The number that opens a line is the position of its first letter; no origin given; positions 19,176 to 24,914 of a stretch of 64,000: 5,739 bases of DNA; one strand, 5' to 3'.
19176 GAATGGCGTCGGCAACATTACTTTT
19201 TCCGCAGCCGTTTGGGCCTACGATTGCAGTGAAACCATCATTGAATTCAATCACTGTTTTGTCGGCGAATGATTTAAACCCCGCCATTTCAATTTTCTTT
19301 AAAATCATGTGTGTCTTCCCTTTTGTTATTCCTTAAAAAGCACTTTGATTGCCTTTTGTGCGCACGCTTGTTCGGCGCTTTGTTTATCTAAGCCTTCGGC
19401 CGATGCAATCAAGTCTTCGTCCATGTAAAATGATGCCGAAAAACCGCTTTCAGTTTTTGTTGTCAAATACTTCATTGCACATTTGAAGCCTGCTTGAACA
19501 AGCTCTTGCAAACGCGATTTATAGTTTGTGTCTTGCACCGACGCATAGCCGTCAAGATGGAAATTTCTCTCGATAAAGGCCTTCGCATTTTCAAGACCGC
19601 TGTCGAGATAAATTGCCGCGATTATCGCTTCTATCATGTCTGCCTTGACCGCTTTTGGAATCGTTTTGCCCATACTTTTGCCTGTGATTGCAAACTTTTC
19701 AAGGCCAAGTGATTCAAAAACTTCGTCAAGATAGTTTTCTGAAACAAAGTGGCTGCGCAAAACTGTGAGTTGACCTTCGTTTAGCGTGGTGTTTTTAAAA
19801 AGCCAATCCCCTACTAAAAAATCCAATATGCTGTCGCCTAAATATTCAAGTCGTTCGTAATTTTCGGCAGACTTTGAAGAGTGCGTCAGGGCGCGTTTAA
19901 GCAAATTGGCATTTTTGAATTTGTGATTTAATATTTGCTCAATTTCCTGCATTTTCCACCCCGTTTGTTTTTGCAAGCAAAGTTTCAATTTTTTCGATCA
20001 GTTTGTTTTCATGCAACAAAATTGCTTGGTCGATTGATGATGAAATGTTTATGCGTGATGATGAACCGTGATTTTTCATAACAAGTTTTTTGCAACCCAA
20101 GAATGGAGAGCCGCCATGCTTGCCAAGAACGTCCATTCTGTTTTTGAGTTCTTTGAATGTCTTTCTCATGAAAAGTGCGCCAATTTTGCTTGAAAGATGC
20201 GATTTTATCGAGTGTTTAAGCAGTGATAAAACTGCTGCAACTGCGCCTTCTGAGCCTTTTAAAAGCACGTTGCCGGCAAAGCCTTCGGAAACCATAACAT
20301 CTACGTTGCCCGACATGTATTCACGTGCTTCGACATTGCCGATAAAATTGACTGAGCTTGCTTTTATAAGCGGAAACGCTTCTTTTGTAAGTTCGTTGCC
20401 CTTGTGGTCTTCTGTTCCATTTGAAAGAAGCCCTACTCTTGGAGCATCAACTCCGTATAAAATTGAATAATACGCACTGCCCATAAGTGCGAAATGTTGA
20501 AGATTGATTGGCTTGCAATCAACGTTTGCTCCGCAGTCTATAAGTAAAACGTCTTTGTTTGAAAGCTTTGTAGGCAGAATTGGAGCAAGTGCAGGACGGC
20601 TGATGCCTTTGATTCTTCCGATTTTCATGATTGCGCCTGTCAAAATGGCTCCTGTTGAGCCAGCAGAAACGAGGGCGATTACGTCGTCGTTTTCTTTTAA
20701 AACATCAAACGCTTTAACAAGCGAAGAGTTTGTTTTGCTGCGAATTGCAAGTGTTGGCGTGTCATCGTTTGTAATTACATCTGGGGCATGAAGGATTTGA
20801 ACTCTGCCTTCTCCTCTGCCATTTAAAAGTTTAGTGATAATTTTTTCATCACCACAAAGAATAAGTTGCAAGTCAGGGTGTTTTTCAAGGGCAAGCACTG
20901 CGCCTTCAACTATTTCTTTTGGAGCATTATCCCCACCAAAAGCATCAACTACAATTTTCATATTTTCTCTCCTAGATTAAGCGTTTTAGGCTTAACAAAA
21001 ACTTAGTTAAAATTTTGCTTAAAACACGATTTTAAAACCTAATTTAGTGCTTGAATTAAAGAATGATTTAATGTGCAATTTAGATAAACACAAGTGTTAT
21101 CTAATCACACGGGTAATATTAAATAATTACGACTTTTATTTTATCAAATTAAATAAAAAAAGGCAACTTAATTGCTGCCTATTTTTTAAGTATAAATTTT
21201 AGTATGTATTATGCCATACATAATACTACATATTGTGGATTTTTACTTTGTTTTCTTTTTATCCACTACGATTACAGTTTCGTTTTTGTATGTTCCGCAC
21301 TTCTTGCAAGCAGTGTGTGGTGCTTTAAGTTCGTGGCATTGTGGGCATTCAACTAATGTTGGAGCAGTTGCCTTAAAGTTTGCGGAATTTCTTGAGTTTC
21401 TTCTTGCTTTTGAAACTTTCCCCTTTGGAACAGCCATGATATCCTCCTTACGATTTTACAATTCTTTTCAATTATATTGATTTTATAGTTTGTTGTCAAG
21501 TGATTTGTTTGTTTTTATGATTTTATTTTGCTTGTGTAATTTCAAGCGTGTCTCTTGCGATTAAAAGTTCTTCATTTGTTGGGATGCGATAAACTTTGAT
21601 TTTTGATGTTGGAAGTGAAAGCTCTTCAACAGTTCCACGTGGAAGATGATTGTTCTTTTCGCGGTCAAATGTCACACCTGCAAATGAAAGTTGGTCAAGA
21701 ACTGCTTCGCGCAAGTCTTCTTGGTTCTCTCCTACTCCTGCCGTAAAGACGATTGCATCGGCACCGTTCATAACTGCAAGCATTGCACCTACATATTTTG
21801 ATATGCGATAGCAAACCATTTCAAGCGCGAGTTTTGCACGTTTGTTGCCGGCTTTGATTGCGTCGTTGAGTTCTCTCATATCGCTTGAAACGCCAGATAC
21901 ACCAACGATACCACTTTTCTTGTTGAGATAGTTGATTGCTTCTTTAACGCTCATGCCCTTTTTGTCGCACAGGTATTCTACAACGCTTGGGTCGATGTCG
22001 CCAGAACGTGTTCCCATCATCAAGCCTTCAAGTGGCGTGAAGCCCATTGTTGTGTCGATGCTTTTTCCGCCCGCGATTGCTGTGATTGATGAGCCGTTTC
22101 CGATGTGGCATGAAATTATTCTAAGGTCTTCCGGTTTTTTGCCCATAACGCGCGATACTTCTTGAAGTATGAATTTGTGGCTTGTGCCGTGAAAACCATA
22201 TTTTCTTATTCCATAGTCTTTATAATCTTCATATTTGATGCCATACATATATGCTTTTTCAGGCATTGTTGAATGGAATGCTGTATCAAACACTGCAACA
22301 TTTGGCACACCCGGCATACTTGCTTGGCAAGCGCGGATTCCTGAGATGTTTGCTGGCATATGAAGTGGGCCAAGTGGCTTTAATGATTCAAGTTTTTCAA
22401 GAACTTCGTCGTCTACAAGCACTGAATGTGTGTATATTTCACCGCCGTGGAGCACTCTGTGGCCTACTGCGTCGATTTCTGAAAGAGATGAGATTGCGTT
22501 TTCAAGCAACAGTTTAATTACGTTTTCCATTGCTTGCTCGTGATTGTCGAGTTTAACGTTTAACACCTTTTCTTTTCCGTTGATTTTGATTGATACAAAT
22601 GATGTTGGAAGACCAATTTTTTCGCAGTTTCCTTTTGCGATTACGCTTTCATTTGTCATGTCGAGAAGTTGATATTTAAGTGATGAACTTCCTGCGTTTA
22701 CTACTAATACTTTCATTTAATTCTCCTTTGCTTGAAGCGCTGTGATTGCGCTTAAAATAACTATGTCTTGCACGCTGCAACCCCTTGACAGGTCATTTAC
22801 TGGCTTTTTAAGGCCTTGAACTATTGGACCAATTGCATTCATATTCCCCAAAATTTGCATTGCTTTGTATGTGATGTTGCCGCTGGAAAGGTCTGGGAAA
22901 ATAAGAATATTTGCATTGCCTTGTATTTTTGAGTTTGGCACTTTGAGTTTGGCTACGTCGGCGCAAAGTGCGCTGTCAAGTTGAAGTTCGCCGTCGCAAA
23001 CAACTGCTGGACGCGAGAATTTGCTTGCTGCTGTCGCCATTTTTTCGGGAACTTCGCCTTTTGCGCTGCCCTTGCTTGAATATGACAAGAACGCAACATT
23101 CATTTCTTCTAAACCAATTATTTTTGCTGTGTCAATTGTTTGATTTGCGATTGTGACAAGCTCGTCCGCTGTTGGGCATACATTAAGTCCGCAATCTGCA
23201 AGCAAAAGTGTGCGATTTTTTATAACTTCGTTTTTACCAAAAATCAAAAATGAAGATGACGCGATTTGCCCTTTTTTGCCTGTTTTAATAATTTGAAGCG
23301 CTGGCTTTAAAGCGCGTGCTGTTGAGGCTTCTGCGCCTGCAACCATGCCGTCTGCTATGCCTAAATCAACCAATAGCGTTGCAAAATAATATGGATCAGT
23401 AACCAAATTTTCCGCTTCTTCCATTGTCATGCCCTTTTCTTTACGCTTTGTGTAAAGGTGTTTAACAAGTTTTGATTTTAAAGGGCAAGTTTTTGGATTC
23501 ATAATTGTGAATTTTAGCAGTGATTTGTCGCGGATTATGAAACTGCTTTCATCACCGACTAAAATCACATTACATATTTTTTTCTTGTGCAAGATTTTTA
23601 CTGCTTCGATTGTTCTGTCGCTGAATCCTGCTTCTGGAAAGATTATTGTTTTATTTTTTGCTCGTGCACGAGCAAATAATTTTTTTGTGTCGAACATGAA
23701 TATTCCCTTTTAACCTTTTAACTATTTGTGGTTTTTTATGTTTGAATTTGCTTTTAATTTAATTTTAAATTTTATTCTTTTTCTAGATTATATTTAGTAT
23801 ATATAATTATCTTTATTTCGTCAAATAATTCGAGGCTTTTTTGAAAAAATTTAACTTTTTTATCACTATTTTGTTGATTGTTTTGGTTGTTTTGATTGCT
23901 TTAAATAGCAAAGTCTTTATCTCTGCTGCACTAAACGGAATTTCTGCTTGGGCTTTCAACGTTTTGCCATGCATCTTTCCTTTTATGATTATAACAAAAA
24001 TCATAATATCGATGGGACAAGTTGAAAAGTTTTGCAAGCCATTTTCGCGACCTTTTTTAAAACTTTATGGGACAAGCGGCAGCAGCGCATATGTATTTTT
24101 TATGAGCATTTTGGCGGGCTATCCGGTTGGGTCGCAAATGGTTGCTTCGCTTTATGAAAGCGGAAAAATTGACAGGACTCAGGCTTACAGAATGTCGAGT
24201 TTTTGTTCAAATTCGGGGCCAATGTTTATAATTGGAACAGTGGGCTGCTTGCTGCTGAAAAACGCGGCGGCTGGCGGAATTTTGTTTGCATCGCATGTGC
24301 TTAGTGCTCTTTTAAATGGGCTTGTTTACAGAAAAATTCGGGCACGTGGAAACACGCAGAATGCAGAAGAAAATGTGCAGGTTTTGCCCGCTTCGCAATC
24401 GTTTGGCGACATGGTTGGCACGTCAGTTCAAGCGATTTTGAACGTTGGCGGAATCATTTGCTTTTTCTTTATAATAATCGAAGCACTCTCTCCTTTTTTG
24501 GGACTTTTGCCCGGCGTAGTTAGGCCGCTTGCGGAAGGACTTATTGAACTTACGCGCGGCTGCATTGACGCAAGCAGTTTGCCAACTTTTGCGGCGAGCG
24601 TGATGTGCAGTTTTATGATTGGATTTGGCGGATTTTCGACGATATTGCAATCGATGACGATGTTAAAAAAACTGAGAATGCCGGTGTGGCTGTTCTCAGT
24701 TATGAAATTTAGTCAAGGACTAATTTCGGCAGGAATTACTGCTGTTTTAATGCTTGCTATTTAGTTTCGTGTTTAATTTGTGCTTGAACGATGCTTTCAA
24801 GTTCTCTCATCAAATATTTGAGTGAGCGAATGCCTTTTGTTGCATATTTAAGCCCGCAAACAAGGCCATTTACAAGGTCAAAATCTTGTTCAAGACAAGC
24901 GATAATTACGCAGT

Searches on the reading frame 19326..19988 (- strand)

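Call 81: search_protein_families(library=pfam, proteins=[window:19326-19988:-], max_evalue=0.00001)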
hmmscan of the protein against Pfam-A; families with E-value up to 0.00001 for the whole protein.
window:19326-19988:- (220 aa): 3 families
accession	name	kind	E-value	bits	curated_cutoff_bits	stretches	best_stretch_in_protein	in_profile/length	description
PF14622.11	Ribonucleas_3_3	-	2.7e-27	95.9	35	1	27-143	2-124/128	Ribonuclease-III-like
PF00636.31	Ribonuclease_3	-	3.1e-20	73.3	27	1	45-131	1-102/102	Ribonuclease III domain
PF00035.32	dsrm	-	1.4e-06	29.2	23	1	156-217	1-66/66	Double-stranded RNA binding motif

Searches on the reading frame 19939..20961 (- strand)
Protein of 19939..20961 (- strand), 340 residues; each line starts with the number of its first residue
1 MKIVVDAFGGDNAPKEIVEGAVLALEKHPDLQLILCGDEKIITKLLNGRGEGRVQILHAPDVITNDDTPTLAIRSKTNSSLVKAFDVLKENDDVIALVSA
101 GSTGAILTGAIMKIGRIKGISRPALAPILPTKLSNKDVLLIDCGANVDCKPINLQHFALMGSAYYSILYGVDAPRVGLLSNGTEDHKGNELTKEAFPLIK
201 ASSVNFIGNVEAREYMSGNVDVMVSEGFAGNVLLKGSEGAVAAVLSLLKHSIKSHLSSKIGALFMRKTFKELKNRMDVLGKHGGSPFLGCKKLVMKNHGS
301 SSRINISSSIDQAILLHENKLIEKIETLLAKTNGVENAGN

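Call 81: search_protein_families(library=pfam, proteins=[window:19939-20961:-], max_evalue=0.00001)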
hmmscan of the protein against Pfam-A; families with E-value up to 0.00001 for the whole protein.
window:19939-20961:- (340 aa): 1 family
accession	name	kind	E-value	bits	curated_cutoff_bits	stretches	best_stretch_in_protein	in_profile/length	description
PF02504.20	FA_synthesis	-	1.5e-97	327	29.1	1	1-322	1-322/324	Fatty acid synthesis protein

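Call 85: find_encoding_contigs(protein=window:19939-20961:-, flank=10000, max_places=10)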
Protein window:19939-20961:- (340 aa): 24 contigs read that carry it; 8 places shown.
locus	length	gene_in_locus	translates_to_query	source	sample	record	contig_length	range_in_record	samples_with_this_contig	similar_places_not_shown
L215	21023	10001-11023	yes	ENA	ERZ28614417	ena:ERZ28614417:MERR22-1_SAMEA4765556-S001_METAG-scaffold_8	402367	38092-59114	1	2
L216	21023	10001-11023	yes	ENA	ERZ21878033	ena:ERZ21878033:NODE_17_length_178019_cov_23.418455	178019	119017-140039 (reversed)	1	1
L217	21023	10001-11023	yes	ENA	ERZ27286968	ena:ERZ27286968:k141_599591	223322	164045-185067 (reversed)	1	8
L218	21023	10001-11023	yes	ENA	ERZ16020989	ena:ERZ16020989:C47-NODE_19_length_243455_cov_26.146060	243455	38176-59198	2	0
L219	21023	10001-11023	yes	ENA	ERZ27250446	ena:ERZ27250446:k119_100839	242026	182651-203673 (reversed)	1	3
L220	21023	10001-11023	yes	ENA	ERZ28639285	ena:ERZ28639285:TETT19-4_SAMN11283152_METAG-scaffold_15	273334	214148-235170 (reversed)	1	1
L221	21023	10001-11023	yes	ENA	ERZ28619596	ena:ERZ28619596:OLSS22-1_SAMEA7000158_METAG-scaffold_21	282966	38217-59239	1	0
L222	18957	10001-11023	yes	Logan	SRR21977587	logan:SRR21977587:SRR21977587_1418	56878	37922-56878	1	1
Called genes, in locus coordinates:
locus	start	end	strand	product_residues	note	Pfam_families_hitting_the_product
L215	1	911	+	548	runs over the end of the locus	PF00133:tRNA-synt_1, PF01406:tRNA-synt_1e, PF01921:tRNA-synt_1f (faint), PF09334:tRNA-synt_1g, PF01406:tRNA-synt_1e, PF19303:Anticodon_3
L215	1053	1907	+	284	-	PF02645:DegV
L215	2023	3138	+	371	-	-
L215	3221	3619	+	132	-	PF11969:DcpS_C, PF01230:HIT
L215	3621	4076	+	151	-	PF00075:RNase_H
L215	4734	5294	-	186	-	PF14277:DUF4364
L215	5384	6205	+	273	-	-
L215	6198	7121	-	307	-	PF07670:Gate (weak)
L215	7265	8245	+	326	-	PF01515:PTA_PTB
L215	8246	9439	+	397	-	PF00871:Acetate_kinase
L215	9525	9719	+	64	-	PF01783:Ribosomal_L32p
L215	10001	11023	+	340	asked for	PF02504:FA_synthesis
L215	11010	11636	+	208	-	PF14622:Ribonucleas_3_3, PF00636:Ribonuclease_3, PF00035:dsrm (weak)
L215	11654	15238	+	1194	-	PF02463:SMC_N, PF13175:AAA_15 (weak), PF13304:AAA_21 (weak), PF13476:AAA_23, PF13555:AAA_29 (faint), PF06470:SMC_hinge, PF02463:SMC_N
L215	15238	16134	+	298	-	PF02881:SRP54_N, PF13207:AAA_17 (faint), PF13401:AAA_22 (weak), PF00448:SRP54, PF13604:AAA_30 (weak)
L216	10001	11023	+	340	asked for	PF02504:FA_synthesis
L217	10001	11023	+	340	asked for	PF02504:FA_synthesis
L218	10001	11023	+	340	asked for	PF02504:FA_synthesis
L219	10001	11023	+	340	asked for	PF02504:FA_synthesis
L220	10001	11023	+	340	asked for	PF02504:FA_synthesis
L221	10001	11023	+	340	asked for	PF02504:FA_synthesis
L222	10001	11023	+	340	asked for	PF02504:FA_synthesis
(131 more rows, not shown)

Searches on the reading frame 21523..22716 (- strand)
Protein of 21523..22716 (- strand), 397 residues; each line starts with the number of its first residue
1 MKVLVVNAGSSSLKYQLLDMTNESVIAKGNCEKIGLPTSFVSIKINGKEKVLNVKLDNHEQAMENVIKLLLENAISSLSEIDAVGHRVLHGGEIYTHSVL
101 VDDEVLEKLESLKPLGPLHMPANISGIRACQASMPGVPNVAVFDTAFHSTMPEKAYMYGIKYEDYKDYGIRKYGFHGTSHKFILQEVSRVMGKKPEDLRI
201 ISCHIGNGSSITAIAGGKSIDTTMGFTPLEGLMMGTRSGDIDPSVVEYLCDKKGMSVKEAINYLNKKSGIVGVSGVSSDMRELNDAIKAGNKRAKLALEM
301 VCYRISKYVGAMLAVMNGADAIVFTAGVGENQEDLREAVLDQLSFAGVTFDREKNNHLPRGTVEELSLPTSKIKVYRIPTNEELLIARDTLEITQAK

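Call 81: search_protein_families(library=pfam, proteins=[window:21523-22716:-], max_evalue=0.00001)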
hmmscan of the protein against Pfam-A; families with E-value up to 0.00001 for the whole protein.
window:21523-22716:- (397 aa): 1 family
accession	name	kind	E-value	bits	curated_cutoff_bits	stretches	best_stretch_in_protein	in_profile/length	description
PF00871.23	Acetate_kinase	-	7.9e-152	505.9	22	1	2-388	1-392/392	Acetokinase family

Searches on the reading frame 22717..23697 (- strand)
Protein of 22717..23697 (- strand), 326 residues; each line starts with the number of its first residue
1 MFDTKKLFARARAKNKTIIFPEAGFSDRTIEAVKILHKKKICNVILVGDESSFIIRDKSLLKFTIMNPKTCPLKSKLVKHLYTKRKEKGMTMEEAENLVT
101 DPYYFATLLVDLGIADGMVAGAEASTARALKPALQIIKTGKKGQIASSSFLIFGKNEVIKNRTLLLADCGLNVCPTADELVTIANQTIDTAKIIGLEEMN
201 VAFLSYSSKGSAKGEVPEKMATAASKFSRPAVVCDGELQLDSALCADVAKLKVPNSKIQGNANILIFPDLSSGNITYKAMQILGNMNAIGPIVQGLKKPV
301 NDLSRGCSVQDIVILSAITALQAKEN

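Call 81: search_protein_families(library=pfam, proteins=[window:22717-23697:-], max_evalue=0.00001)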
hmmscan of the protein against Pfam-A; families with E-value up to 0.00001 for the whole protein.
window:22717-23697:- (326 aa): 1 family
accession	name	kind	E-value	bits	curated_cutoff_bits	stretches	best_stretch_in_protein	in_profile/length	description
PF01515.24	PTA_PTB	-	4.2e-104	348.8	24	1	5-320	4-319/319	Phosphate acetyl/butaryl transferase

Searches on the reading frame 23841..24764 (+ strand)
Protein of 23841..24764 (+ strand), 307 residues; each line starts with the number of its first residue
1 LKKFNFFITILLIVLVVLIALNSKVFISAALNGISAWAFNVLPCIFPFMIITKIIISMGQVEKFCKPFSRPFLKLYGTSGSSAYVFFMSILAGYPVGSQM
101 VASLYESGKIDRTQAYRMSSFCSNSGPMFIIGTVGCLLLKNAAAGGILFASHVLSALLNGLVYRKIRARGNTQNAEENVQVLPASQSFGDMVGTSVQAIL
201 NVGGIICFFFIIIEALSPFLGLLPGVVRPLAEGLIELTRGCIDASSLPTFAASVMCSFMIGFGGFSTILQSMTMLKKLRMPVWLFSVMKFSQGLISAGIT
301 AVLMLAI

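Call 8: search_protein_families(library=pfam, proteins=[window:23841-24764:+])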
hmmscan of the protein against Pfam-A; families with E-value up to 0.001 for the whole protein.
window:23841-24764:+ (307 aa): 1 family
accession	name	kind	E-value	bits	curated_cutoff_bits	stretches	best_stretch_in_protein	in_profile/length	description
PF07670.19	Gate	-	1.1e-06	29.4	29.6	1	39-128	2-93/104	Nucleoside recognition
